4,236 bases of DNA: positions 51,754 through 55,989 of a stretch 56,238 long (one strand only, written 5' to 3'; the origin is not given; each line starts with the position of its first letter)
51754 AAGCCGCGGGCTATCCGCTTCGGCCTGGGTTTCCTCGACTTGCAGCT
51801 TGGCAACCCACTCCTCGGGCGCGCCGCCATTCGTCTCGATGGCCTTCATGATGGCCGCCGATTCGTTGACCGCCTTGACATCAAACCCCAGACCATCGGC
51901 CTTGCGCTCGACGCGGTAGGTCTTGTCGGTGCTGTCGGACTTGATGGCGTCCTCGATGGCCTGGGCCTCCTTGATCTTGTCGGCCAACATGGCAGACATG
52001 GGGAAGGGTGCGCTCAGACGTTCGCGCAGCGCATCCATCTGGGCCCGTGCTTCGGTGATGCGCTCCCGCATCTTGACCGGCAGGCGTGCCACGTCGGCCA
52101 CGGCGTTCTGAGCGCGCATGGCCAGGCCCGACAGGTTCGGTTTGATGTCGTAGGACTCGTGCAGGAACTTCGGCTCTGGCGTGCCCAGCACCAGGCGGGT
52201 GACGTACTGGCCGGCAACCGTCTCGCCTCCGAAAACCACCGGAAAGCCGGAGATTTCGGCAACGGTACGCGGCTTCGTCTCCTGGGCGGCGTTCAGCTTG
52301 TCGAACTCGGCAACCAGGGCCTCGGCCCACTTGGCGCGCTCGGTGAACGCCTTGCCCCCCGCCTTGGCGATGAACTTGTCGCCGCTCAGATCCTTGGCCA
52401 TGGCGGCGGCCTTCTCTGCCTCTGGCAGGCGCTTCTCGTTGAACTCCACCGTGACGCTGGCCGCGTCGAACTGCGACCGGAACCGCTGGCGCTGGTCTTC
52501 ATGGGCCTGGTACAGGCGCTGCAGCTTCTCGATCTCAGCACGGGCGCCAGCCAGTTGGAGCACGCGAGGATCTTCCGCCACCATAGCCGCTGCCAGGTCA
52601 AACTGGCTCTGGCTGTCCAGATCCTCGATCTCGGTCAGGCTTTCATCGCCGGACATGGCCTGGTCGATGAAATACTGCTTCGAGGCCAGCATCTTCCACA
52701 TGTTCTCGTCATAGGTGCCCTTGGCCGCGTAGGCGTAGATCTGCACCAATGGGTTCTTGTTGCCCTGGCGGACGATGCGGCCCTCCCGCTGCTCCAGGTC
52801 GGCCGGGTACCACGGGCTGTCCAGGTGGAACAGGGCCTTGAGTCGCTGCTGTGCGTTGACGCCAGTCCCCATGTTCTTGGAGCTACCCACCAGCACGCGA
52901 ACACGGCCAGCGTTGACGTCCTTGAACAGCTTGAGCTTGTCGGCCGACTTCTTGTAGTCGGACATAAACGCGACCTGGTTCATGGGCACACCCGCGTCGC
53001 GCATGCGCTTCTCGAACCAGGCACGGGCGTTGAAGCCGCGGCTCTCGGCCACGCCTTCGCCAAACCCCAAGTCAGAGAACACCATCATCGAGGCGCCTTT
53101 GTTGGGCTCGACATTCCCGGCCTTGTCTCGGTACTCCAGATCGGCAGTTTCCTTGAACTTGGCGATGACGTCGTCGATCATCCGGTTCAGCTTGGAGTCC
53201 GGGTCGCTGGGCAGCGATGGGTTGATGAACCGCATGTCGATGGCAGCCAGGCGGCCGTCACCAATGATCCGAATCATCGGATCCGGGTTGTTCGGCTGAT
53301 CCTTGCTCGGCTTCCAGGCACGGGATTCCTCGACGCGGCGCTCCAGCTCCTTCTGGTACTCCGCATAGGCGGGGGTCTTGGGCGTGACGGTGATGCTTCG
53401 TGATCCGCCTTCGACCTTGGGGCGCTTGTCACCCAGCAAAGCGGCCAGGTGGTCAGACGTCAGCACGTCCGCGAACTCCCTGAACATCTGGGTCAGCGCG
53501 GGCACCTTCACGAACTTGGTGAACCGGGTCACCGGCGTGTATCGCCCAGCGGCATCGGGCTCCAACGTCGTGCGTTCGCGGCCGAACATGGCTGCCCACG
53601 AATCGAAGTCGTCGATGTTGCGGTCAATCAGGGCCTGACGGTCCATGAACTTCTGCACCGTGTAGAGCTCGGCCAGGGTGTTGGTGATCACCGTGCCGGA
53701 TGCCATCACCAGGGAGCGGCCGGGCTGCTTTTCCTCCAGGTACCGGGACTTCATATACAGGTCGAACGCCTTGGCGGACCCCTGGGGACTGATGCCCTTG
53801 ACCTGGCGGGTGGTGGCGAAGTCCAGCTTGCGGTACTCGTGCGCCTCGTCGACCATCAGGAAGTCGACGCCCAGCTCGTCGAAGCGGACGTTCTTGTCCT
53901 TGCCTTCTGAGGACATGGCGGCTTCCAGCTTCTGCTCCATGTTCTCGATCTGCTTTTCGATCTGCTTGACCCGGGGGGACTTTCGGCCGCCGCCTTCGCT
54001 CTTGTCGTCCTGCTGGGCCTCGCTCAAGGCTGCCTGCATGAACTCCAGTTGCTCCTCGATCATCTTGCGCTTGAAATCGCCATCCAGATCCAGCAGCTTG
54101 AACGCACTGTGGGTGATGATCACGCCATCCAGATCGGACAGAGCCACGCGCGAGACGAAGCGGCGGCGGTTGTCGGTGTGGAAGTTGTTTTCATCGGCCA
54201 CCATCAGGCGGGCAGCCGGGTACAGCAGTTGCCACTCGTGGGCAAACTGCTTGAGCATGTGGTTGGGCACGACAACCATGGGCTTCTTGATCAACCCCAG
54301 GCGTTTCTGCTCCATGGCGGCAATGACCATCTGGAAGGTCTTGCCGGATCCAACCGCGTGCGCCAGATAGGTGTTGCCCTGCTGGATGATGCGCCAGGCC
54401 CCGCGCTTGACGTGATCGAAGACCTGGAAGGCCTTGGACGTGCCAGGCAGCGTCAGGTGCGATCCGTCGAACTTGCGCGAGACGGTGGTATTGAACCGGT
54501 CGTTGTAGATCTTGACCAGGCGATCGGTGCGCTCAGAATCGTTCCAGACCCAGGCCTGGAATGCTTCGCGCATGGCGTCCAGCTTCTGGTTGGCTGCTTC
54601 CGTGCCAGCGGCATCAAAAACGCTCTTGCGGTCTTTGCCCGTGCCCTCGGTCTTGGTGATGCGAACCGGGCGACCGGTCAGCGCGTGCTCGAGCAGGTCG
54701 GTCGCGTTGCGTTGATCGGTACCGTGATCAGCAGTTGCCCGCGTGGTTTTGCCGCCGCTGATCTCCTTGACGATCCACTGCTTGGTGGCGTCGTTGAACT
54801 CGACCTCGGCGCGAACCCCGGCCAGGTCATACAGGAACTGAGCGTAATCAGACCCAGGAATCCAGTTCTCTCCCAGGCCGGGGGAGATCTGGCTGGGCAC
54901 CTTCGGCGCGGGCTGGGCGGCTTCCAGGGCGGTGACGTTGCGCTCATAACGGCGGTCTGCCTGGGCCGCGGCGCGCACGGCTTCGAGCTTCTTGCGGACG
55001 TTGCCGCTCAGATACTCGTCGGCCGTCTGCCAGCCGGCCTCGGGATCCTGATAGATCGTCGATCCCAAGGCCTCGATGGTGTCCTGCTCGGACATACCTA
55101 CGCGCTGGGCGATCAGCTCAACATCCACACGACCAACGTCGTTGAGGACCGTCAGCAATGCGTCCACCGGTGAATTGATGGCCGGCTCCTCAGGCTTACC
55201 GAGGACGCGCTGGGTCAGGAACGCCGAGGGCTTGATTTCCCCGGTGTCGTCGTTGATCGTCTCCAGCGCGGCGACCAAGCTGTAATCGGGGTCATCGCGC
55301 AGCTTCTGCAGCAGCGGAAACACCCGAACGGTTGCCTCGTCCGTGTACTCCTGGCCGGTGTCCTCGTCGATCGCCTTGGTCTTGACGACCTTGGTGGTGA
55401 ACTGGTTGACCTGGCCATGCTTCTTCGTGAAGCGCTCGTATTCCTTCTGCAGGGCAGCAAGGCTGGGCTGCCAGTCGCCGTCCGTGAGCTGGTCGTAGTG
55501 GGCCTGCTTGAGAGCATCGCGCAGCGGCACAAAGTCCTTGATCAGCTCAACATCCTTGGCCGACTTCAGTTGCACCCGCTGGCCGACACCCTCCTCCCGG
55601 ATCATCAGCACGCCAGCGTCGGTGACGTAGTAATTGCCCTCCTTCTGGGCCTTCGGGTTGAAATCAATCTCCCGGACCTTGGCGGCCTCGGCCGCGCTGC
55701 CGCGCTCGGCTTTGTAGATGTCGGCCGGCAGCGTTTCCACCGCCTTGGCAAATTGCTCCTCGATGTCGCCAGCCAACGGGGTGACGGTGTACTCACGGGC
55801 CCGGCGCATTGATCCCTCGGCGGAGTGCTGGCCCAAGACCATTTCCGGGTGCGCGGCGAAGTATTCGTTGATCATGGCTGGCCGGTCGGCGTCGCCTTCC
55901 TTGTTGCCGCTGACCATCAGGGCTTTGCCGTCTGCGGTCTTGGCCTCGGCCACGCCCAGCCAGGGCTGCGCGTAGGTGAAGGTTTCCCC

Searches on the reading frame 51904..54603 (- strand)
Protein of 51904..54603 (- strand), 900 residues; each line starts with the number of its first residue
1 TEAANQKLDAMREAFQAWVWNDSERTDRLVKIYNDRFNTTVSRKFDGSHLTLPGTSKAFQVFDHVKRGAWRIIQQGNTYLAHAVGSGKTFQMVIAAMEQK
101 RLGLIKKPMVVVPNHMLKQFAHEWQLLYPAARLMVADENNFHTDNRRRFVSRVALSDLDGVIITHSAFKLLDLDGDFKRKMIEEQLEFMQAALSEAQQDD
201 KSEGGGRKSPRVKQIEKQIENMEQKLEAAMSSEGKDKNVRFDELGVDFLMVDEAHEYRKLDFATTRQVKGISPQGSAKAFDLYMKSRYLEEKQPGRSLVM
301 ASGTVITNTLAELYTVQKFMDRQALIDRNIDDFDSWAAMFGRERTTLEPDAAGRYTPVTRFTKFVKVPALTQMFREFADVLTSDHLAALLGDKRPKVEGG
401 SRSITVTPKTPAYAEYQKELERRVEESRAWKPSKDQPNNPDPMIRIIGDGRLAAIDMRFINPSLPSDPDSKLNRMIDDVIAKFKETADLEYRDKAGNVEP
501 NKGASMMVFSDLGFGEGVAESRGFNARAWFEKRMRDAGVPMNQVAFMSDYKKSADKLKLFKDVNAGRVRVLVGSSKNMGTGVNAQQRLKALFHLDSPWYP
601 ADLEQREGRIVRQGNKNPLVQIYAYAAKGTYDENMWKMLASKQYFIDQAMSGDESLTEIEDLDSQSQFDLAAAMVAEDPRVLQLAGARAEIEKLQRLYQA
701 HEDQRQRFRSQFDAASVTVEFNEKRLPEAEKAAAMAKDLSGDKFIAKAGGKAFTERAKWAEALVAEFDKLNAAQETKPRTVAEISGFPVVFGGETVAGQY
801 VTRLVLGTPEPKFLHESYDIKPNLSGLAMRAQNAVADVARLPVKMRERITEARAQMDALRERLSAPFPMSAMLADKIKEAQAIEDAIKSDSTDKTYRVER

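Call 49: search_protein_families(library=pfam, proteins=[window:51904-54603:-], max_evalue=0.05)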
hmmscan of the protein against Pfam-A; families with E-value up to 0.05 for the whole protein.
window:51904-54603:- (900 aa): 5 families
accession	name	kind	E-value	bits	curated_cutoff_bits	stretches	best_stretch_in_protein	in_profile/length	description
PF04851.21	ResIII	-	1.9e-05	25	22.5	1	74-259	22-139/164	Type III restriction enzyme, res subunit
PF00271.37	Helicase_C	-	2.1e-05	25.2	23.5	1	550-614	48-110/110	Helicase conserved C-terminal domain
PF00176.29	SNF2-rel_dom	-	0.00039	20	24.9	1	75-268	17-148/290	SNF2-related domain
PF00270.35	DEAD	-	0.0075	16.5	26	0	71-127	9-68/167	DEAD/DEAH box helicase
PF18766.7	SWI2_SNF2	-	0.045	13.8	26.7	0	74-112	17-53/221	SWI2/SNF2 ATPase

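Call 85: search_dna_similar(query=window:51904-54603:-, collection=phages, mode=protein, max_rows=15, max_evalue=0.00001)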
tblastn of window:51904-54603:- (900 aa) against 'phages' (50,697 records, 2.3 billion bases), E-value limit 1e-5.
Records with a match: 133; places in all: 136; records where one place covers at least 80% of the query: 72.
Best place of each record, by identity: <60% 133.
By first word of the organism name: Bacteriophage 33; Ralstonia 21; Escherichia 15; Burkholderia 10; Bacillus 6; Pseudomonas 5; Klebsiella 5; Erwinia 5; Streptococcus 3; Thermus 3; and 17 more.
By host as written in the record: - 44; Escherichia coli 7; Ralstonia pseudosolanacearum I-31 (MT043) 5; Burkholderia cenocepacia 4; Ralstonia pseudosolanacearum I-33 (MT061) 4; Ralstonia pseudosolanacearum 3; Klebsiella pneumoniae NI9 3; Burkholderia cepacia LMG 18821 2; and 43 more.
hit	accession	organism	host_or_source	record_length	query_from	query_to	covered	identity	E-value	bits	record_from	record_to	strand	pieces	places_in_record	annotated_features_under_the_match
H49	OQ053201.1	Burkholderia phage CSP3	Burkholderia contaminans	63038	1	884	98%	46.0%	0e+0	787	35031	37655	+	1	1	soluble lytic transglycosylase/helicase/methylase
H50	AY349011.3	Burkholderia phage Bcep22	-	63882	1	884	98%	46.0%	0e+0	781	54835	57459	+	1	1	DarB-like antirestriction protein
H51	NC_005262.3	Burkholderia phage Bcep22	-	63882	1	884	98%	46.0%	0e+0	781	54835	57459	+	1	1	DarB-like antirestriction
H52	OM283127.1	Burkholderia phage JC1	Burkholderia cenocepacia Van1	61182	1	890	99%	45.5%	0e+0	787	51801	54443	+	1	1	DarB-like antirestriction protein | terminator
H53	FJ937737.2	Burkholderia phage BcepIL02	Burkholderia cenocepacia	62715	1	884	98%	45.2%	0e+0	778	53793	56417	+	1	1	DarB-like antirestriction protein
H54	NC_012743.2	Burkholderia phage BcepIL02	Burkholderia cenocepacia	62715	1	884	98%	45.2%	0e+0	778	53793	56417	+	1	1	DarB-like antirestriction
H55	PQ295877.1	Ralstonia phage YL2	Ralstonia pseudosolanacearum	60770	1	890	99%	44.9%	0e+0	787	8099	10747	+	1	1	hypothetical protein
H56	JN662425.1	Burkholderia phage DC1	Burkholderia cepacia LMG 18821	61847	1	884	98%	45.2%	0e+0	776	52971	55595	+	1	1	multidomain (soluble lytic transglycosylase/helicase/methylase) ...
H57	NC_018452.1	Burkholderia phage DC1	Burkholderia cepacia LMG 18821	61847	1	884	98%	45.2%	0e+0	776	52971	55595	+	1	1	DarB-like antirestriction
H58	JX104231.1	Burkholderia phage BcepMigl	Burkholderia cenocepacia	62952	1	884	98%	45.1%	0e+0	775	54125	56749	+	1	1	DarB-like antirestriction protein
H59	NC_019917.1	Burkholderia phage BcepMigl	Burkholderia cenocepacia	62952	1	884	98%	45.1%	0e+0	775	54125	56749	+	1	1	DarB-like antirestriction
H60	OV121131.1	Ralstonia phage UAM5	Plantain rhizosphere soil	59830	1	890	99%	44.8%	0e+0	781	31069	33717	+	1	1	hypothetical protein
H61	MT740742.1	Ralstonia phage Heva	Ralstonia pseudosolanacearum I-31 ...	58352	1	890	99%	44.7%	0e+0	786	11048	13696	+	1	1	hypothetical protein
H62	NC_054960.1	Ralstonia phage Heva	Ralstonia pseudosolanacearum I-31 ...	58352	1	890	99%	44.7%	0e+0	786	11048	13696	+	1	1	DarB-like antirestriction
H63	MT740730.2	Ralstonia phage Cimandef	Ralstonia pseudosolanacearum I-31 ...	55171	1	890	99%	44.7%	0e+0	785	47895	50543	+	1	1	hypothetical protein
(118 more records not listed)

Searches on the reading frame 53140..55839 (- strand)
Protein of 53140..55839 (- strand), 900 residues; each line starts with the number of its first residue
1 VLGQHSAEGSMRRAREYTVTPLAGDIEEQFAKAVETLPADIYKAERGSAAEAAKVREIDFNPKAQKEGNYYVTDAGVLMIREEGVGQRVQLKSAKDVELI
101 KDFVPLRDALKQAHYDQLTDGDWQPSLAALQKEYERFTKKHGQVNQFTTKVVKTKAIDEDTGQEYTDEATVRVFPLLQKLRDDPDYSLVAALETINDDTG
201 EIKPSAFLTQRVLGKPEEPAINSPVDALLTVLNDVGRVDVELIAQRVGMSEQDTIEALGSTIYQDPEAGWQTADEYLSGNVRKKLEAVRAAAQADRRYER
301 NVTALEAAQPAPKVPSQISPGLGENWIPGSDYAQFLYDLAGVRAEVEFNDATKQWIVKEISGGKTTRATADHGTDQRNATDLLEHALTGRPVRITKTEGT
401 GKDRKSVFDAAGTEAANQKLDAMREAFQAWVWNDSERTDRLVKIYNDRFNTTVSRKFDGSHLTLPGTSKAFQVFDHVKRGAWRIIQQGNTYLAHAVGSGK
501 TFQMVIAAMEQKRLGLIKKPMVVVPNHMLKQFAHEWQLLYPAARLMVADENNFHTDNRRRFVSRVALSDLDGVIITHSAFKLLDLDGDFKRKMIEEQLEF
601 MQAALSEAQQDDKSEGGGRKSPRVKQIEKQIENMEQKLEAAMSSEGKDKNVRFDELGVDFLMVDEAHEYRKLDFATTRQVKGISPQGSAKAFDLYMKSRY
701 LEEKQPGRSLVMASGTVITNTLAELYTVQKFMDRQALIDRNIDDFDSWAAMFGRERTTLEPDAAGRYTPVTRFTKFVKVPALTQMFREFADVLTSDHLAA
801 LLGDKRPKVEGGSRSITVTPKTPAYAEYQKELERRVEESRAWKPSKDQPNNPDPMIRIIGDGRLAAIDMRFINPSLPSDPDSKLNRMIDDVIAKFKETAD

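Call 49: search_protein_families(library=pfam, proteins=[window:53140-55839:-], max_evalue=0.05)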
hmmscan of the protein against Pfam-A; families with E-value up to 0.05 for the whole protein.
window:53140-55839:- (900 aa): 4 families
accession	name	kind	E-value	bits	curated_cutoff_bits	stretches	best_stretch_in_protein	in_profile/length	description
PF04851.21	ResIII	-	1.7e-05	25.2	22.5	1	486-671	22-139/164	Type III restriction enzyme, res subunit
PF00176.29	SNF2-rel_dom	-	0.00031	20.4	24.9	1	486-680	16-148/290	SNF2-related domain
PF00270.35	DEAD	-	0.0072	16.5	26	0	483-539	9-68/167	DEAD/DEAH box helicase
PF13103.11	TonB_2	-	0.044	14.3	22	0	825-889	1-63/85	TonB C terminal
